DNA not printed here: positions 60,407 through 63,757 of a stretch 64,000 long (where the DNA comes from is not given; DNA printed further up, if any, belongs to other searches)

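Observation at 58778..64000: HydABC-type [FeFe]-hydrogenase in which the NuoF-like subunit is fused to a full GltD/NfnB-type NAD(P)H oxidoreductase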

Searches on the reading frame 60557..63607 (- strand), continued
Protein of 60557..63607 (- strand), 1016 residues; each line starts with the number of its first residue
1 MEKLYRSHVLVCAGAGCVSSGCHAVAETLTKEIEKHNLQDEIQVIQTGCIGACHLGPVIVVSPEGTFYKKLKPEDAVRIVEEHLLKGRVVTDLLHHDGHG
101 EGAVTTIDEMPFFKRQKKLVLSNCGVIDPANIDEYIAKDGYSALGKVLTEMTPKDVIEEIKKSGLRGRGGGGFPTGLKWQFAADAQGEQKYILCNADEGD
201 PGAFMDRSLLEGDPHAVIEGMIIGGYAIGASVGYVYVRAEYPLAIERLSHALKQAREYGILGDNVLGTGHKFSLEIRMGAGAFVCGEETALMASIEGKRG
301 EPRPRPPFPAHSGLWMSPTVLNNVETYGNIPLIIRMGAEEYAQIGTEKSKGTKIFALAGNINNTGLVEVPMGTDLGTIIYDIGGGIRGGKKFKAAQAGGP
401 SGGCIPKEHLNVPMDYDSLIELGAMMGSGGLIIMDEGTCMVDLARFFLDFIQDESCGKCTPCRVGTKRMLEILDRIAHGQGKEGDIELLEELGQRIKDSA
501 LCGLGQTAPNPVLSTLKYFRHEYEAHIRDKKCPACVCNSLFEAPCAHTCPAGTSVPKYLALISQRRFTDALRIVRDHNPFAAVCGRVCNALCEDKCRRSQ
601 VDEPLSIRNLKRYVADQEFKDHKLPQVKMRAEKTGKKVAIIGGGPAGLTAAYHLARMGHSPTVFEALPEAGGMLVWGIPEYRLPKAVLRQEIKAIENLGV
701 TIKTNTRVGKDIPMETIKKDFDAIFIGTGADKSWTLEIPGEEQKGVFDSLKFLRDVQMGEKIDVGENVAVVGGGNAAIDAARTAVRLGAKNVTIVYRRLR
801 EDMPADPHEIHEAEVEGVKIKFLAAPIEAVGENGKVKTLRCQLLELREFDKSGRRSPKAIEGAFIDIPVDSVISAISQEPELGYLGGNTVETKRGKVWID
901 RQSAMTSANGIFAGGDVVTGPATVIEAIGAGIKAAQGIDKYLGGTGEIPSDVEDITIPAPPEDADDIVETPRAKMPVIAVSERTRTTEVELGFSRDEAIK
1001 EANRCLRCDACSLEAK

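Call 32: find_encoding_contigs(protein=P0001, flank=10000, max_places=2)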
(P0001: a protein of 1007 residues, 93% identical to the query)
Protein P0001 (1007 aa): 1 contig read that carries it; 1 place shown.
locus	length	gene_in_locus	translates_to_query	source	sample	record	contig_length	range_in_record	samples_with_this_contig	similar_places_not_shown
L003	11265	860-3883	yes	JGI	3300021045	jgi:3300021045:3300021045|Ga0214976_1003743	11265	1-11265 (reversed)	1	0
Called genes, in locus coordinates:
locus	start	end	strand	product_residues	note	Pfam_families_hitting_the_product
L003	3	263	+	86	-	?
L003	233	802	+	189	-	PF01257:2Fe-2S_thioredx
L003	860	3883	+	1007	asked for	PF01257:2Fe-2S_thioredx, PF01512:Complex1_51K, PF10589:NADH_4Fe-4S, PF14691:Fer4_20, PF01266:DAO (weak), PF07992:Pyr_redox_2, PF13450:NAD_binding_8, PF13738:Pyr_redox_3 (weak), +5 more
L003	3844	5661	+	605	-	PF13510:Fer2_4, PF10588:NADH-G_4Fe-4S_3, PF22117:Fer4_Nqo3, PF12838:Fer4_7, PF14697:Fer4_21 (weak), PF00037:Fer4 (weak), PF02906:Fe_hyd_lg_C, PF02256:Fe_hyd_SSU, +1 more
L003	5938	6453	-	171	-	PF00571:CBS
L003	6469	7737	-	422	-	PF00579:tRNA-synt_1b, PF22421:SYY_C-terminal, PF01479:S4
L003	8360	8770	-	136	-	-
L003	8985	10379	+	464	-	PF01943:Polysacc_synt, PF13440:Polysacc_synt_3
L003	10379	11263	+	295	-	?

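Call 61: predict_structure(alignment_id=A1)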
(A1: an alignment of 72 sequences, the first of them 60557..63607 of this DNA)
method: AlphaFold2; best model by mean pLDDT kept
length: 1016 residues; sequences in the alignment: 72
mean_pLDDT: 87.5   pTM: 0.85
mean pLDDT of the five models: 87.5, 85.4, 83.8, 80.1, 79.8
residues with pLDDT >= 90: 585; 70-90: 343; 50-70: 66; < 50: 22
segments of 3 or more residues with pLDDT < 50: 99-101, 282-285, 301-307, 1012-1016
pLDDT, mean of each block of 10 residues (from residue 1): 75 70 88 92 85 80 87 92 92 72 74 84 85 91 96 97 80 84 89 75 71 94 96 86 89 95 91 85 52 67 51 84 89 95 87 85 87 92 85 85 88 88 74 92 89 64 86 94 95 87 74 92 93 90 90 92 94 93 91 90 92 90 81 92 96 96 96 93 94 94 94 91 95 91 92 93 92 95 95 96 90 96 96 92 94 91 95 93 80 90 91 94 92 96 92 86 71 92 89 94 88 39
secondary structure, 60 per line:
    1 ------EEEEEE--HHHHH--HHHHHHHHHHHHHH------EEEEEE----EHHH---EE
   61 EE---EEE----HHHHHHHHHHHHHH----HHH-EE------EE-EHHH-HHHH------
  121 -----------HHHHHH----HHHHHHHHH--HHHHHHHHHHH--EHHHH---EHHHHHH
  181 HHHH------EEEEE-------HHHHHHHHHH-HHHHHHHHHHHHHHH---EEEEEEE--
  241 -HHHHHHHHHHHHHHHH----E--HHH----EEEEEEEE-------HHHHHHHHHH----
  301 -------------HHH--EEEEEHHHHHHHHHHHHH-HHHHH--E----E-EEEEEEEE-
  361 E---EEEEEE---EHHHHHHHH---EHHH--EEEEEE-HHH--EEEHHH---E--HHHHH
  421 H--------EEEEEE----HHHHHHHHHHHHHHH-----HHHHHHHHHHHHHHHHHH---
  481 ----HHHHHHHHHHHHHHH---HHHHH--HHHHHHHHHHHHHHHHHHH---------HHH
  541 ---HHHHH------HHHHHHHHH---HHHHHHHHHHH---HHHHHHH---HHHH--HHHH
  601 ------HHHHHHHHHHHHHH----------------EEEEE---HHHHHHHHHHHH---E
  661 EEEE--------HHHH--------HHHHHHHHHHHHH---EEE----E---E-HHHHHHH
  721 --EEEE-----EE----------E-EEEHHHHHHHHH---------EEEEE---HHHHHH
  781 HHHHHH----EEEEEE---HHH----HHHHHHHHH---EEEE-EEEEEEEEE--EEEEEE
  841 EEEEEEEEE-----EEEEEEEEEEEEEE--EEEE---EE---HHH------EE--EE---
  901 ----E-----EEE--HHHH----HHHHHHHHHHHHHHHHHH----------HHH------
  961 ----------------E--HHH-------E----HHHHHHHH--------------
elements in order (helices of 4 or more, strands of 3 or more residues): E7-12 H15-19 H22-35 E42-47 E59-62 E66-68 H73-86 H111-114 H132-137 H142-150 H153-163 H167-170 H175-184 E191-195 H203-212 H214-228 E232-238 H242-257 E272-279 H287-296 E319-323 H324-336 H338-342 E352-359 E365-370 H375-382 E392-397 E404-406 H416-421 E430-435 H440-454 H460-477 H485-499 H503-507 H510-528 H544-548 H555-563 H567-577 H581-587 H591-594 H597-600 H607-620 E637-641 H645-656 E660-664 H673-676 H685-697 E701-703 H714-720 E723-726 E746-748 H749-757 E767-771 H775-786 E791-796 H807-815 E819-822 E824-832 E835-849 E855-868 E871-874 E911-913 H916-919 H924-941 H995-1002

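Call 64: fold_search(model_id=the predicted structure, library=pdb)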
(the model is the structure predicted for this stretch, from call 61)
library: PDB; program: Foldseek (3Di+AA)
matches with E <= 10: 1956; with E <= 0.001: 800
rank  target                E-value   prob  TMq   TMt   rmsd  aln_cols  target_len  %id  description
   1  7q4v_B                2.4e-66  1.00  0.51  0.85   3.9       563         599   66  Electron bifurcating hydrogenase - HydABC from A. woodii (released 2023-02-22)
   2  8a6t_B                2.9e-64  1.00  0.51  0.80   4.1       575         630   56  Cryo-EM structure of the electron bifurcating Fe-Fe hydrogenase HydABC complex from Thermoanaerobacter kivui in the re (released 2023-02-15)
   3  9bp5_B                1.8e-62  1.00  0.50  0.85   3.8       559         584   56  Structure of electron bifurcating Nfn-ABC holoenzyme from Caldicellulosiruptor saccharolyticus (released 2025-03-05)
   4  9bov_B                2.1e-61  1.00  0.49  0.93   2.4       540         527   57  Structure of electron bifurcating Nfn-ABC complexed with NAD from Caldicellulosiruptor saccharolyticus (released 2025-03-05)
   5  9mqx_B                3.4e-61  1.00  0.51  0.82   3.2       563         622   51  Electron-bifurcating Tungstopyranopterin-containing aldehyde oxidoreductase with NADH (released 2025-07-16)
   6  7p92_B                7.1e-61  1.00  0.51  0.83   4.3       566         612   50  TmHydABC- T. maritima bifurcating hydrogenase with bridge domain up (released 2022-09-14)
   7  8oh5_B                1.1e-60  1.00  0.50  0.85   3.7       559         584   56  Cryo-EM structure of the electron bifurcating transhydrogenase StnABC complex from Sporomusa Ovata (state 2) (released 2023-09-13)
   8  9n5u_B                1.9e-60  1.00  0.49  0.84   5.2       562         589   56  Structure of the Thermococcus sibiricus NfnABC complex (released 2025-05-07)
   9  9n5v_B                3.5e-60  1.00  0.49  0.84   3.9       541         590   57  Structure of the NAD(H)-bound Thermococcus sibiricus NfnABC complex (released 2025-05-07)
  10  7p5h_B                4.1e-60  1.00  0.50  0.90   2.4       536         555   52  TmHydABC- D2 map (released 2022-09-14)
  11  7p8n_b                6.0e-60  1.00  0.51  0.90   2.4       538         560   52  TmHydABC- T. maritima hydrogenase with bridge closed (released 2022-09-14)
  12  7p8n_B                3.7e-59  1.00  0.51  0.82   2.5       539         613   52  TmHydABC- T. maritima hydrogenase with bridge closed (released 2022-09-14)
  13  7q4w_B                3.3e-51  1.00  0.39  0.83   4.0       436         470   72  CryoEM structure of electron bifurcating Fe-Fe hydrogenase HydABC complex A. woodii in the oxidised state (released 2023-02-15)
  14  9bov_A                1.0e-50  1.00  0.43  0.37   3.5       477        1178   47  Structure of electron bifurcating Nfn-ABC complexed with NAD from Caldicellulosiruptor saccharolyticus (released 2025-03-05)
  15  8a5e_B                2.5e-50  1.00  0.37  0.82   4.2       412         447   72  Cryo-EM structure of the electron bifurcating Fe-Fe hydrogenase HydABC complex from Acetobacterium woodii in the reduc (released 2023-02-22)
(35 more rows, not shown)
